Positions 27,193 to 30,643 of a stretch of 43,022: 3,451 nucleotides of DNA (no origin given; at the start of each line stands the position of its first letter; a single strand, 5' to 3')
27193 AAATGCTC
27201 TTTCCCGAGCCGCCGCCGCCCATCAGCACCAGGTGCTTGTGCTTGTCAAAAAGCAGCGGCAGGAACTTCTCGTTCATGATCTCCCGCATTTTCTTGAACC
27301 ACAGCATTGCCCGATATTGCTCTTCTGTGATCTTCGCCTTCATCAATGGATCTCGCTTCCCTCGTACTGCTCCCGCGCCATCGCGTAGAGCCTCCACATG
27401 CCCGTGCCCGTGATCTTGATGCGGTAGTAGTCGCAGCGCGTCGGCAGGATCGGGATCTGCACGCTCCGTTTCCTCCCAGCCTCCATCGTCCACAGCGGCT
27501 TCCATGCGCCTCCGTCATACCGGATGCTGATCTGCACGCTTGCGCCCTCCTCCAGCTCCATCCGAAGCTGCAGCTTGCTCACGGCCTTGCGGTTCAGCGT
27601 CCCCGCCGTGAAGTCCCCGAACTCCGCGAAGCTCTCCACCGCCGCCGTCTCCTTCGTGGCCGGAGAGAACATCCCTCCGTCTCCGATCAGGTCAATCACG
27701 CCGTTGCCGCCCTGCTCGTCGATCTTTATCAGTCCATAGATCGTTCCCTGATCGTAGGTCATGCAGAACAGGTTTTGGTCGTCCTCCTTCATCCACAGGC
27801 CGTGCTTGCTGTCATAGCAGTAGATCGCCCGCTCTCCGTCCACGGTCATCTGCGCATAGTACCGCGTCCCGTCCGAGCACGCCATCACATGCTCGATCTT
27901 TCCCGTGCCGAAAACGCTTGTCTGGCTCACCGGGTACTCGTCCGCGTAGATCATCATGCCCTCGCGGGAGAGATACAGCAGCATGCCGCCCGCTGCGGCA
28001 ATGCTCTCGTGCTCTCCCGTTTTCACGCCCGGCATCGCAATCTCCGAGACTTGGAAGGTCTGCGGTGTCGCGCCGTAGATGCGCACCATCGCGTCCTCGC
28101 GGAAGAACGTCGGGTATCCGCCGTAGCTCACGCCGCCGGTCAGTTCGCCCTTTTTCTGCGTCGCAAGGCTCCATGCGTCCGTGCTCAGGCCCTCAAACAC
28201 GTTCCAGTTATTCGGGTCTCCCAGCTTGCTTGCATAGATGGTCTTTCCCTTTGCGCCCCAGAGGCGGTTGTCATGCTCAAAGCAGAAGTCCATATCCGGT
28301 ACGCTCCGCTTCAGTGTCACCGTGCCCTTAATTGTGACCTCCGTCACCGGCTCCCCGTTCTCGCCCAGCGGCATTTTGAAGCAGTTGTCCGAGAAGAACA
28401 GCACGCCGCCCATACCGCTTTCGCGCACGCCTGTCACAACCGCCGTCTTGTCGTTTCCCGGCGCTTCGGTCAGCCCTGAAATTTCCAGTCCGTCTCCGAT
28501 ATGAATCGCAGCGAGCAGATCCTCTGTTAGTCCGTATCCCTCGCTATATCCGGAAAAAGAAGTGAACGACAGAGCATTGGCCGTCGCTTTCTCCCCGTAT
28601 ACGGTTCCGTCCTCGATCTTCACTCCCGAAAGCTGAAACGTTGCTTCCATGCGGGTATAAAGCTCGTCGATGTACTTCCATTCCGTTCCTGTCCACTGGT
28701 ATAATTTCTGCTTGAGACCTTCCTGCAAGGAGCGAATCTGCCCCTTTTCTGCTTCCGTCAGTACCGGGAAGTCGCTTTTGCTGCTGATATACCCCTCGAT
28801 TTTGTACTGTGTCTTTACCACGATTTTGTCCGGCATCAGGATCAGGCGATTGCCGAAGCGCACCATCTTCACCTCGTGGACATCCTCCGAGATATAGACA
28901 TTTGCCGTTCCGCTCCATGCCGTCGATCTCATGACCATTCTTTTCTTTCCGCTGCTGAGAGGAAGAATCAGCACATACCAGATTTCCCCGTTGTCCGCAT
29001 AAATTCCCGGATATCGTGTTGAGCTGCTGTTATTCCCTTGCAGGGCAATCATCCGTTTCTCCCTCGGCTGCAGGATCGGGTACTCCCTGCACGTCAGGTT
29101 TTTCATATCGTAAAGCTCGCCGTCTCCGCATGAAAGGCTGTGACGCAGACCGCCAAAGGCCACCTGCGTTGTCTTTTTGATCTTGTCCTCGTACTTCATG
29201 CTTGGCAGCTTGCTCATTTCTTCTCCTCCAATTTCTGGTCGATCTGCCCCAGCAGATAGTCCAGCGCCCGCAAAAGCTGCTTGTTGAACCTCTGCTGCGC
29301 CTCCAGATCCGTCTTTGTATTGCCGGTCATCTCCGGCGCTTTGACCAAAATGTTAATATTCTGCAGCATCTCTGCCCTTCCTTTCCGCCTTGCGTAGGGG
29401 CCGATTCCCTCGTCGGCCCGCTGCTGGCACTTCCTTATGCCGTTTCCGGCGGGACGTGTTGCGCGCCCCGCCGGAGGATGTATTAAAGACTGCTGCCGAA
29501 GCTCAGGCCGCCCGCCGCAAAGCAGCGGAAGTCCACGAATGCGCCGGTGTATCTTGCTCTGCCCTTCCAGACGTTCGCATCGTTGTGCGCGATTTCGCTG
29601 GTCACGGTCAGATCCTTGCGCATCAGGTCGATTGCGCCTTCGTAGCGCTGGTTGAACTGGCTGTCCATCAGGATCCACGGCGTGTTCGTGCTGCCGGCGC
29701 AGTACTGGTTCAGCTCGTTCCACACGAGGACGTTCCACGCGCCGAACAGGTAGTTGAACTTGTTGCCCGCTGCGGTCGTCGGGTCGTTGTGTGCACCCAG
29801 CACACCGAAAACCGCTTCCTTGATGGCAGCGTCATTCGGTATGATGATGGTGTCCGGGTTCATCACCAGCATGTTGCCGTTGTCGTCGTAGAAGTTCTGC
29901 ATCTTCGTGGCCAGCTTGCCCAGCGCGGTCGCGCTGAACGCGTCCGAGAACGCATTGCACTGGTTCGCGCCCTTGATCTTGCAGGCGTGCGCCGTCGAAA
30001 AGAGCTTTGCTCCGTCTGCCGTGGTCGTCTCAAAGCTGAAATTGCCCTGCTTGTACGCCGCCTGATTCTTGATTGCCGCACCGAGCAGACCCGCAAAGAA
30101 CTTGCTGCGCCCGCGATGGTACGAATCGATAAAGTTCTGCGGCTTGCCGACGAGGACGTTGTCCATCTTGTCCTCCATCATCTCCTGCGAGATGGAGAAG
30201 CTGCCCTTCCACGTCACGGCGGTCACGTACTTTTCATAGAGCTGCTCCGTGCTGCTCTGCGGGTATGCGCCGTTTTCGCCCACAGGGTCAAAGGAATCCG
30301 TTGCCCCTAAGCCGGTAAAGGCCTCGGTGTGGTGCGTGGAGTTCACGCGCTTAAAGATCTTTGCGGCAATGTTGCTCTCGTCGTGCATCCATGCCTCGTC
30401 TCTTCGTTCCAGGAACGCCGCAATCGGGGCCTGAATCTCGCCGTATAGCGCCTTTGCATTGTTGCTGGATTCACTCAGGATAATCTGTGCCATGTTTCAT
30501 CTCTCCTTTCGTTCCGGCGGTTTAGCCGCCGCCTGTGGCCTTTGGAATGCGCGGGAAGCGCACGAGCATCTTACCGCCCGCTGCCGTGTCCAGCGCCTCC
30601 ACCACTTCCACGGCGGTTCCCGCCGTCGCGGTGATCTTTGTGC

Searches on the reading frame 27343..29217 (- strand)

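Call 8: search_protein_families(library=pfam, proteins=[window:27343-29217:-], max_evalue=0.1)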
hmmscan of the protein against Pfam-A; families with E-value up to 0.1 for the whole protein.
window:27343-29217:- (624 aa): 0 families

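Call 9: search_protein_families(library=phrogs, proteins=[window:27343-29217:-], max_evalue=0.01)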
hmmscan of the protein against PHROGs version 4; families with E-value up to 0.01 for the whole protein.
window:27343-29217:- (624 aa): 1 family
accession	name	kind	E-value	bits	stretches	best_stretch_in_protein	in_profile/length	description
phrog_511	-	head and packaging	2.2e-45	156.4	2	299-623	554-861/862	internal virion protein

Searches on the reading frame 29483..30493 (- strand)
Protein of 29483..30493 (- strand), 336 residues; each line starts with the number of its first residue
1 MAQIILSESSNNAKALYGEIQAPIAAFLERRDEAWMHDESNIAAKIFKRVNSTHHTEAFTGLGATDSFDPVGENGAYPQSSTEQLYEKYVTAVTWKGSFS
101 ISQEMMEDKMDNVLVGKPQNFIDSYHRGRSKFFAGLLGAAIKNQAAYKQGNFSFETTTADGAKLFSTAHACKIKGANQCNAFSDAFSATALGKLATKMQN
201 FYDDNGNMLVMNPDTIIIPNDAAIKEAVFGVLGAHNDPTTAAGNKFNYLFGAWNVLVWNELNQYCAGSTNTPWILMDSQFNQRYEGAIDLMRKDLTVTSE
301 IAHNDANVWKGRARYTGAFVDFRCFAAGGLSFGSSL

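Call 8: search_protein_families(library=pfam, proteins=[window:29483-30493:-], max_evalue=0.1)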
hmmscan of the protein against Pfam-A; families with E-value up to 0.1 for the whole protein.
window:29483-30493:- (336 aa): 2 families
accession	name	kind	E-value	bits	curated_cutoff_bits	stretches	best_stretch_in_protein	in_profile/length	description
PF25209.1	Phage_capsid_4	-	2.8e-11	44.6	27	1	64-324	49-258/262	Phage capsid protein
PF10124.15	Mu-like_gpT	-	0.0011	18.8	20.1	0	185-223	219-257/289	Mu-like prophage major head subunit gpT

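Call 9: search_protein_families(library=phrogs, proteins=[window:29483-30493:-], max_evalue=0.01)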
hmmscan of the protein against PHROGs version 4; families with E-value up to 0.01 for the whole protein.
window:29483-30493:- (336 aa): 3 families
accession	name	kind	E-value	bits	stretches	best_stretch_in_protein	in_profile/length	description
phrog_371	-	head and packaging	6.7e-13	49.6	1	38-326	26-229/303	major head protein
phrog_4523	-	head and packaging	3.2e-08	33.8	1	59-276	401-587/644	major head and protease protein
phrog_133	-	head and packaging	3.5e-06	26.9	1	54-323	418-660/668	head maturation protease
